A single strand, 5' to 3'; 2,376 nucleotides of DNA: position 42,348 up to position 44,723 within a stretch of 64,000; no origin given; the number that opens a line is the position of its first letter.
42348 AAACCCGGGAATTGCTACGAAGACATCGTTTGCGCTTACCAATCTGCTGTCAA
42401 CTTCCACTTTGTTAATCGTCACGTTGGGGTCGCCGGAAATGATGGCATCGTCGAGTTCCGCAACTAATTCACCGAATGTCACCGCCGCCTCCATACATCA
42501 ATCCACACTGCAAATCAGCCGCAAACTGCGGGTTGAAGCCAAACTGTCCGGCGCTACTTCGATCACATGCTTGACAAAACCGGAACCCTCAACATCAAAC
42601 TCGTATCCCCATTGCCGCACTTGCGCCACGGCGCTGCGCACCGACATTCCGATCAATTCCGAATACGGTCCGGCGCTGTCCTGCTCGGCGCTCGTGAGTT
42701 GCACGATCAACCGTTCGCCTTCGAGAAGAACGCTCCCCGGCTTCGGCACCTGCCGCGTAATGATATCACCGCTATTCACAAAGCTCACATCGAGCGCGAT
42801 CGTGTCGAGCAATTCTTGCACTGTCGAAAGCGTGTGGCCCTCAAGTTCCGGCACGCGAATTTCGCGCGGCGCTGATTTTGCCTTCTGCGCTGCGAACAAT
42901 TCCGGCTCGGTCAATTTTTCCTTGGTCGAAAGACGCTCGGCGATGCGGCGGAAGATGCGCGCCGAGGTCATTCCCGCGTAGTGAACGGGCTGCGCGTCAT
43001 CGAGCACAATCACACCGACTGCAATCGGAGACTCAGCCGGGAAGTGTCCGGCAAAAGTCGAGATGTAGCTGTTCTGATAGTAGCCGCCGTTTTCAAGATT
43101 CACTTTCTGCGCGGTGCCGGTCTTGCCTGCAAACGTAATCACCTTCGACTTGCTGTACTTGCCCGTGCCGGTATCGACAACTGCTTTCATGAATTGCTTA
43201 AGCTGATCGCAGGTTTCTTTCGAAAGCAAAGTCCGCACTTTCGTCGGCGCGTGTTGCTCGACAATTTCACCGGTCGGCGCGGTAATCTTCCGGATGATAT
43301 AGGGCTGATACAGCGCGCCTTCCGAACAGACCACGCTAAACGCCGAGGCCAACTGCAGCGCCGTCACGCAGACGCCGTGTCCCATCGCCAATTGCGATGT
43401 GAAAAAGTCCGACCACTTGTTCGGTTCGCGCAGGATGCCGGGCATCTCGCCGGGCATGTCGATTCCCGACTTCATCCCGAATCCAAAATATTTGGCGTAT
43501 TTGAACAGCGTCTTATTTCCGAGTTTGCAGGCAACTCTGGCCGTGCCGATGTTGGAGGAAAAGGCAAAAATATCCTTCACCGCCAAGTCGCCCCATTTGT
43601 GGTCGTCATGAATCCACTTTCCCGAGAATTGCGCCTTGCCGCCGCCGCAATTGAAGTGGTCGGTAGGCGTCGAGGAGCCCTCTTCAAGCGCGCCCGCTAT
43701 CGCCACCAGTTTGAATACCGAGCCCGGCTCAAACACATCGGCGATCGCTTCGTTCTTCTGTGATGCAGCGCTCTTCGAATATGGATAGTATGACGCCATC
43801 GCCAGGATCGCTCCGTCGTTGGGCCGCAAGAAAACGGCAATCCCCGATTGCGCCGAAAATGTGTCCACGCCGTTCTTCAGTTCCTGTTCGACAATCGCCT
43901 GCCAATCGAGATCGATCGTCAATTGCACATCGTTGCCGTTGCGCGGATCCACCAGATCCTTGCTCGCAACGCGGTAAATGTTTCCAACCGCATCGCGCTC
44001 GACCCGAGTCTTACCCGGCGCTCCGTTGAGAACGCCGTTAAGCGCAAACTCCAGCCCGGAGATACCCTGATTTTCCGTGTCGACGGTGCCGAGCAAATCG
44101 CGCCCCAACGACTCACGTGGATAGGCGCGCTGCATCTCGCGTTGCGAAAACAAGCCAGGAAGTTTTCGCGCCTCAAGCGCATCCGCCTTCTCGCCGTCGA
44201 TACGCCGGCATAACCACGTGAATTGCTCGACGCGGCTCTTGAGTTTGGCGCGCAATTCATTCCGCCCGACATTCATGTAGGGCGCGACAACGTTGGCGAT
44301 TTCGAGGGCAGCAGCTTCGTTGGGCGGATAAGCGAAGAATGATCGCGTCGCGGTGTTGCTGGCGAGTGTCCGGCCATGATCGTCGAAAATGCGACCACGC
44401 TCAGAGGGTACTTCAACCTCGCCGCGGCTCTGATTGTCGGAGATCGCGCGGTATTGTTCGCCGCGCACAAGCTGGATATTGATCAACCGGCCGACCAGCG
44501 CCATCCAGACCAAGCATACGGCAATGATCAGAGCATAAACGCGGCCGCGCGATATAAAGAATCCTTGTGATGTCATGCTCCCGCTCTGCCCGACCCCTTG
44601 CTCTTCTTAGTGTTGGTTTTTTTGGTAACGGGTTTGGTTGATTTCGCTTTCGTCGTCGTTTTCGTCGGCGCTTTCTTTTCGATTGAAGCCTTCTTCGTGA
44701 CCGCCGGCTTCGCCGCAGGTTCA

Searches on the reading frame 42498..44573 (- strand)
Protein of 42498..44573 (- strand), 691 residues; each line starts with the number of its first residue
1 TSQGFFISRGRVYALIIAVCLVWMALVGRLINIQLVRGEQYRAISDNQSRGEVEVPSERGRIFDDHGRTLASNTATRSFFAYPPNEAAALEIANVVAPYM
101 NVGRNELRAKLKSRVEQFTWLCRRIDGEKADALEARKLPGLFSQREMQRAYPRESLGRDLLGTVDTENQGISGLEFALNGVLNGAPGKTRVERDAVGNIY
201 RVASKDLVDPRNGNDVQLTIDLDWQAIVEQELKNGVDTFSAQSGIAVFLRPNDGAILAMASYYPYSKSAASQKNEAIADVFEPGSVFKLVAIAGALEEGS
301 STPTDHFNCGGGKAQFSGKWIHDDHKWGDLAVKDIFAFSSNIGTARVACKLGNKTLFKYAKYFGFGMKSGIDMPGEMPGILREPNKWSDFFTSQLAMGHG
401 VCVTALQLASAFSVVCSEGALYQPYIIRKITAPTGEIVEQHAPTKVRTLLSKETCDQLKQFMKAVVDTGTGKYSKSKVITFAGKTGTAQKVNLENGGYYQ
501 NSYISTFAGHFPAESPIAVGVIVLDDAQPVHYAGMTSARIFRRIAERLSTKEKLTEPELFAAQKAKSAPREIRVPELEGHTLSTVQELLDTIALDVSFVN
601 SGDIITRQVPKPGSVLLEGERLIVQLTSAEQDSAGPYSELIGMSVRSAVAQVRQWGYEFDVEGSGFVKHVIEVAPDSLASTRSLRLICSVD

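Call 17: search_protein_families(library=pfam, proteins=[window:42498-44573:-], max_evalue=0.001)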
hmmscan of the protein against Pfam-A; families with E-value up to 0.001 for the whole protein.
window:42498-44573:- (691 aa): 3 families
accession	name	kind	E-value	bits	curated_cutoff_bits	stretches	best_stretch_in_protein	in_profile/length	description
PF00905.27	Transpeptidase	-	1e-61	209.2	22.1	1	244-545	1-298/299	Penicillin binding protein transpeptidase domain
PF03717.20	PBP_dimer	-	5.8e-14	53.3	24.4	1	55-201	2-177/180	Penicillin-binding Protein dimerisation domain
PF03793.24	PASTA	-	6.9e-07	29.6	23.2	1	573-625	2-61/64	PASTA domain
